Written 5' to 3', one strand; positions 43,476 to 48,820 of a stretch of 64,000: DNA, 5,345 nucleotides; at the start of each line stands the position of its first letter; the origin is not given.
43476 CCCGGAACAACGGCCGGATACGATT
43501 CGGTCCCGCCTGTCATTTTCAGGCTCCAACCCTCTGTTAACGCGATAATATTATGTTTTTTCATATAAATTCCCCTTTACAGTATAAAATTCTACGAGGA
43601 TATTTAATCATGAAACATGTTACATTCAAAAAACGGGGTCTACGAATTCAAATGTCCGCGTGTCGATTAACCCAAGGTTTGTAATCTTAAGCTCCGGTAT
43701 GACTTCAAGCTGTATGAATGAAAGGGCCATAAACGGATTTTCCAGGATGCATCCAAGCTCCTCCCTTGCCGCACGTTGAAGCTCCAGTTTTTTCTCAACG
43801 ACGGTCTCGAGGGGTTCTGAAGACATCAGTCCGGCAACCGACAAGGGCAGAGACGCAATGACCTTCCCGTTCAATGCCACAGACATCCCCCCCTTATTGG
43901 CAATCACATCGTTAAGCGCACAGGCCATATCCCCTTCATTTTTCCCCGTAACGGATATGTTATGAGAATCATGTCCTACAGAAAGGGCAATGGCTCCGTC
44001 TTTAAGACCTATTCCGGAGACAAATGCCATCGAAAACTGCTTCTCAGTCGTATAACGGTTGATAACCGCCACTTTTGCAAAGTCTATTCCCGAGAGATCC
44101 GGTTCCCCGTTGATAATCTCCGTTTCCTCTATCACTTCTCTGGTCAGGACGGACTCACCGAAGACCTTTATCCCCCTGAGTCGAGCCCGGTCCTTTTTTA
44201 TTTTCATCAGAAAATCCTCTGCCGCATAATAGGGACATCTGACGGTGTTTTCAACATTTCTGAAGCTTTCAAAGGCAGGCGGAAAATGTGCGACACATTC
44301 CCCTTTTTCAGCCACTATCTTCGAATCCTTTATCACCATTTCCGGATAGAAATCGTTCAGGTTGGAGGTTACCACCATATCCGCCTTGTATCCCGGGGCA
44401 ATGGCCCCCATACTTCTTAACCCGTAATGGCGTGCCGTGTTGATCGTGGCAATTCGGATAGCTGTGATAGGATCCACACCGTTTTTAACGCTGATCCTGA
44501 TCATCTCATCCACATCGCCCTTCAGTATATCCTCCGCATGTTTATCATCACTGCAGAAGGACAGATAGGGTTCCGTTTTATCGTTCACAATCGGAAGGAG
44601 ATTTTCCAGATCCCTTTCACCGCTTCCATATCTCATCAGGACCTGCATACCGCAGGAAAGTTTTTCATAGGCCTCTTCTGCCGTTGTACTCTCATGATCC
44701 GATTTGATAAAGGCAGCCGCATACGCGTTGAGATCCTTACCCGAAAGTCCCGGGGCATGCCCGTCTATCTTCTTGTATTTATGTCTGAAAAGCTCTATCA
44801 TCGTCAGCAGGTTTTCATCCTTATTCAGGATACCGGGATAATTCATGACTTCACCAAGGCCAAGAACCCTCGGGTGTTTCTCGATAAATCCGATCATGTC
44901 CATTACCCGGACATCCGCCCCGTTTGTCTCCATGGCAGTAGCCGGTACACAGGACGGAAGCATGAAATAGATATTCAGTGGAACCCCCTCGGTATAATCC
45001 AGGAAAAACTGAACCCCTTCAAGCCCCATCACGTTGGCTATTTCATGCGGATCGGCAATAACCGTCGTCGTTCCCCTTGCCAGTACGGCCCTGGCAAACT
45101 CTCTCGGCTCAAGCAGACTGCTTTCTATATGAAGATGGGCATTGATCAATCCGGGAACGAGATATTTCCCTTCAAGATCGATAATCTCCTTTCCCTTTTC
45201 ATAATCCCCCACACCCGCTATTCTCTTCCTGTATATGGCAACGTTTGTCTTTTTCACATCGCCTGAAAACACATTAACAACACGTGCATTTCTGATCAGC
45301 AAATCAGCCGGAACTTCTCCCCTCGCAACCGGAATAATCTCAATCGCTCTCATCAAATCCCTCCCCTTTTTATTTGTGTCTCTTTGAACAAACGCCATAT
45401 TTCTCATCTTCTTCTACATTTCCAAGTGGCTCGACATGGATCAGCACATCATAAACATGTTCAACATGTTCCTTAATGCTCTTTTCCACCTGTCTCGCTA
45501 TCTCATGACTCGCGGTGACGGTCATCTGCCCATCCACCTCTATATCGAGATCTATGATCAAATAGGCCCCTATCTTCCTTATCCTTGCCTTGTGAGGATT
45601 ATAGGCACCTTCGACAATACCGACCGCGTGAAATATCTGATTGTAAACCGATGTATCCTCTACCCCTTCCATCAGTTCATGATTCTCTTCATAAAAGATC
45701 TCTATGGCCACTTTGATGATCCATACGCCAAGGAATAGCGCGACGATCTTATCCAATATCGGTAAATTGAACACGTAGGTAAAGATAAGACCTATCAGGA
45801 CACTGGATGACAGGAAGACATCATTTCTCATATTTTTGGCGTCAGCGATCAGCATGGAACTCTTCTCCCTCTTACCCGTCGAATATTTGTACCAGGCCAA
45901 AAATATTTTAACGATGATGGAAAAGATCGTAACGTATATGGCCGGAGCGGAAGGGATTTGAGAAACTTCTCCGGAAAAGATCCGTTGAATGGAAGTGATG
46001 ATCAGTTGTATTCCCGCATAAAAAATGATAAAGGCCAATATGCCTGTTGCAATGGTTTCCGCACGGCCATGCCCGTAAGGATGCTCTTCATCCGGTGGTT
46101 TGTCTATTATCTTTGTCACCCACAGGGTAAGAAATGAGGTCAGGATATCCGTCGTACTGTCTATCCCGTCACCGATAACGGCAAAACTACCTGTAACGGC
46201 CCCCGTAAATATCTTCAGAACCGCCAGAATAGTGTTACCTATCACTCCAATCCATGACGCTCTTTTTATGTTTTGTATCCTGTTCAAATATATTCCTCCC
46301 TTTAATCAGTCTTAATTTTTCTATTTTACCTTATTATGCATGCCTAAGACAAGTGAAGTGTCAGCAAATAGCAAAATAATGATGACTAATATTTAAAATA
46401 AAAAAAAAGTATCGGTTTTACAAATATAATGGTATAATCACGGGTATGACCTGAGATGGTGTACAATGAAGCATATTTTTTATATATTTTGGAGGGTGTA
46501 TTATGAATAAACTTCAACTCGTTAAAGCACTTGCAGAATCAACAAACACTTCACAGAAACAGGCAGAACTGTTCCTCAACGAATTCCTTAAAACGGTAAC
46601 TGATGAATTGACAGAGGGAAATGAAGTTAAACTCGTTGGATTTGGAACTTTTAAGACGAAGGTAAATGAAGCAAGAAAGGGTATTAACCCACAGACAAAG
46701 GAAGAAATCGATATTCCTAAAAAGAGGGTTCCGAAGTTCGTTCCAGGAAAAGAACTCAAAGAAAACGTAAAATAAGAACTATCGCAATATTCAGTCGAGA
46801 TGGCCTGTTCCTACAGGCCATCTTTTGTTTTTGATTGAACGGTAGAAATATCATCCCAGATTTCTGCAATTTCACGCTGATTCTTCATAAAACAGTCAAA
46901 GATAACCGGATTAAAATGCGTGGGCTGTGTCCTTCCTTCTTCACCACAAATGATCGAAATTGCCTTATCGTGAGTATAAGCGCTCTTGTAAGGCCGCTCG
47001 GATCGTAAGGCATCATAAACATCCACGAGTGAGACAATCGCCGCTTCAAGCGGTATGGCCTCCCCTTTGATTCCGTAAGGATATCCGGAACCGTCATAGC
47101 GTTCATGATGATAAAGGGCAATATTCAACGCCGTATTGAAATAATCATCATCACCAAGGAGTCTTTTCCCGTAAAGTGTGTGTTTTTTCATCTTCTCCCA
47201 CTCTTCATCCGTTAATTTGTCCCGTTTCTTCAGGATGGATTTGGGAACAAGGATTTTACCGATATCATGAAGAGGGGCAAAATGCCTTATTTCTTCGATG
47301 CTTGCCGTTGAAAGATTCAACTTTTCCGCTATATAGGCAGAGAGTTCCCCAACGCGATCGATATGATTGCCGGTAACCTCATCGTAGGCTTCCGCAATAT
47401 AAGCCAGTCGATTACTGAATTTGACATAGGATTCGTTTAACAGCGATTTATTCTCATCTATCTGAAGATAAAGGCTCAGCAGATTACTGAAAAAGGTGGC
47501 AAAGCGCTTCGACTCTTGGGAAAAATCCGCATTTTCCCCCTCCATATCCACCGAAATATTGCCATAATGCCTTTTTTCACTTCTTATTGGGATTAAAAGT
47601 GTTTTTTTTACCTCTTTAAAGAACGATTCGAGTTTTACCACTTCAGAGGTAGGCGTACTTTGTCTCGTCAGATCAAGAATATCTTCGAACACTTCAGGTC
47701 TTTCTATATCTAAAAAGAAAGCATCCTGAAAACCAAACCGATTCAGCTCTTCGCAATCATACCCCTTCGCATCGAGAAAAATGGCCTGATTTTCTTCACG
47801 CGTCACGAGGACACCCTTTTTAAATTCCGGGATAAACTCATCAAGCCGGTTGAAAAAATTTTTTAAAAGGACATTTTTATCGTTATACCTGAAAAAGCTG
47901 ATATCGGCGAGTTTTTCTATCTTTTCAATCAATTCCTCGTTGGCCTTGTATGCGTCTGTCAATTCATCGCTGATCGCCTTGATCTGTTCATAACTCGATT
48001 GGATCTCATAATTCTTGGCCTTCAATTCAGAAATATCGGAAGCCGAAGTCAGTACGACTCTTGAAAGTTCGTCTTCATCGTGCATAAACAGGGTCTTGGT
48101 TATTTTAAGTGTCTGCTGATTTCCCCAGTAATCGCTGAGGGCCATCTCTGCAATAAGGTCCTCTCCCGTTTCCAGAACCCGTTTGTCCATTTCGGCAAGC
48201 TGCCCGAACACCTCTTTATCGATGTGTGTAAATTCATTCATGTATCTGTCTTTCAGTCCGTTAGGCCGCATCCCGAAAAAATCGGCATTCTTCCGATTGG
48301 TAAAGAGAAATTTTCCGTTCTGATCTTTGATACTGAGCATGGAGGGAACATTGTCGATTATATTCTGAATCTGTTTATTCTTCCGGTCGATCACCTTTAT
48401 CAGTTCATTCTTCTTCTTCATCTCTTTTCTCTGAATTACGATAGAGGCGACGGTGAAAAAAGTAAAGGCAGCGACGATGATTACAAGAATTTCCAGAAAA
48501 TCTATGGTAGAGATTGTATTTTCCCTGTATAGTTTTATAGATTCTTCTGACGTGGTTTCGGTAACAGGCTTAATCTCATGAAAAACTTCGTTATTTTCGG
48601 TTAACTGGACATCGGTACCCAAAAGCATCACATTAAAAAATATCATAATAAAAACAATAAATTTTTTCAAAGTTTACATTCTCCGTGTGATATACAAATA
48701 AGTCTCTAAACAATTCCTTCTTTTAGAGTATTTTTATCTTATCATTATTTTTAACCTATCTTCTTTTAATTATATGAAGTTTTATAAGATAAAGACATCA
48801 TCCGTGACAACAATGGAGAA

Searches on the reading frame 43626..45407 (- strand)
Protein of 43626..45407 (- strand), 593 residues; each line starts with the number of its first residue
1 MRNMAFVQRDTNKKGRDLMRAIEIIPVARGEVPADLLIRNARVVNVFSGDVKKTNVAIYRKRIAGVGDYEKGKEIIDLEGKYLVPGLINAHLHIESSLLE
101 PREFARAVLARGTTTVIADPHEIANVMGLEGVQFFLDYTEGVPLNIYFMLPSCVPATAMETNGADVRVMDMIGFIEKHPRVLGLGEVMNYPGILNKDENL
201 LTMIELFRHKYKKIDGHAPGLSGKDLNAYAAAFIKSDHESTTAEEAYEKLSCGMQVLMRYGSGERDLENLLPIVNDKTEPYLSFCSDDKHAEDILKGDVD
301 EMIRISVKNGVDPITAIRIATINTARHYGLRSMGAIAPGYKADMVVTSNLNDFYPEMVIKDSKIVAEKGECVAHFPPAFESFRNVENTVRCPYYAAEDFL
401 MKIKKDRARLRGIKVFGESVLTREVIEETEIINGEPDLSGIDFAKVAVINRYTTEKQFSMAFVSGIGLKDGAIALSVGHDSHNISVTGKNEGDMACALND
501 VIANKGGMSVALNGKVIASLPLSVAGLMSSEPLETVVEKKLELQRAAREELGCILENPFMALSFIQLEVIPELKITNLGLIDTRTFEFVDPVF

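Call 85: search_protein_families(library=pfam, proteins=[window:43626-45407:-], max_evalue=0.00001)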
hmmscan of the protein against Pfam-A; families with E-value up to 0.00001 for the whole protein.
window:43626-45407:- (593 aa): 3 families
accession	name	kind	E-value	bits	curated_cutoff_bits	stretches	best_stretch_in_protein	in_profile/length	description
PF13382.11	Adenine_deam_C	-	7.3e-57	191.9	27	1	420-586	2-168/169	Adenine deaminase C-terminal domain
PF01979.26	Amidohydro_1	-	7.5e-39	134.4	25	1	82-365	1-345/345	Amidohydrolase family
PF07969.17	Amidohydro_3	-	2.8e-11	44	29.7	0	74-97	1-24/472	Amidohydrolase family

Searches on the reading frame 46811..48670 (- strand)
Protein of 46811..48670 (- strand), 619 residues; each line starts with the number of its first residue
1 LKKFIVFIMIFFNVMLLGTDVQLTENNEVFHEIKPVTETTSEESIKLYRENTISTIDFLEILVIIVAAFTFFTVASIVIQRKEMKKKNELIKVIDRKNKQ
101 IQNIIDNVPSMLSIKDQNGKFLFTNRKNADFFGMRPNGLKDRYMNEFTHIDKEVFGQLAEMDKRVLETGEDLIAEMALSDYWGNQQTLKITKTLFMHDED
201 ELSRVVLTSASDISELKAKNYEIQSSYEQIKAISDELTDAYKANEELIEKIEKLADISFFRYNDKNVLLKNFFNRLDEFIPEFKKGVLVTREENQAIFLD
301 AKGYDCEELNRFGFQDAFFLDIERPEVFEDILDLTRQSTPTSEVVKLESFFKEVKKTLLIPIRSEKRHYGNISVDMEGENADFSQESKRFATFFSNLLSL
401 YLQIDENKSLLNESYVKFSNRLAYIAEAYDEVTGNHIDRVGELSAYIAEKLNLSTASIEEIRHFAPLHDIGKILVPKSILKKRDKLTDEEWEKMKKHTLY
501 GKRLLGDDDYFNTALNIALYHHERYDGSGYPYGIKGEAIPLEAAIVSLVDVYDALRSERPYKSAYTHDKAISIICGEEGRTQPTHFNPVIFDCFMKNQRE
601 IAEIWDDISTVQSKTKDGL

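Call 85: search_protein_families(library=pfam, proteins=[window:46811-48670:-], max_evalue=0.00001)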
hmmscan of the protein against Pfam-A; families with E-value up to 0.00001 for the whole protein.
window:46811-48670:- (619 aa): 2 families
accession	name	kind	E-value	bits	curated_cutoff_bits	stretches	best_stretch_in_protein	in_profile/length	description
PF13487.12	HD_5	-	1.3e-32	113.4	27.2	1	425-579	6-163/170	HD domain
PF01966.28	HD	-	8.3e-19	68.4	22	1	434-554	2-115/116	HD domain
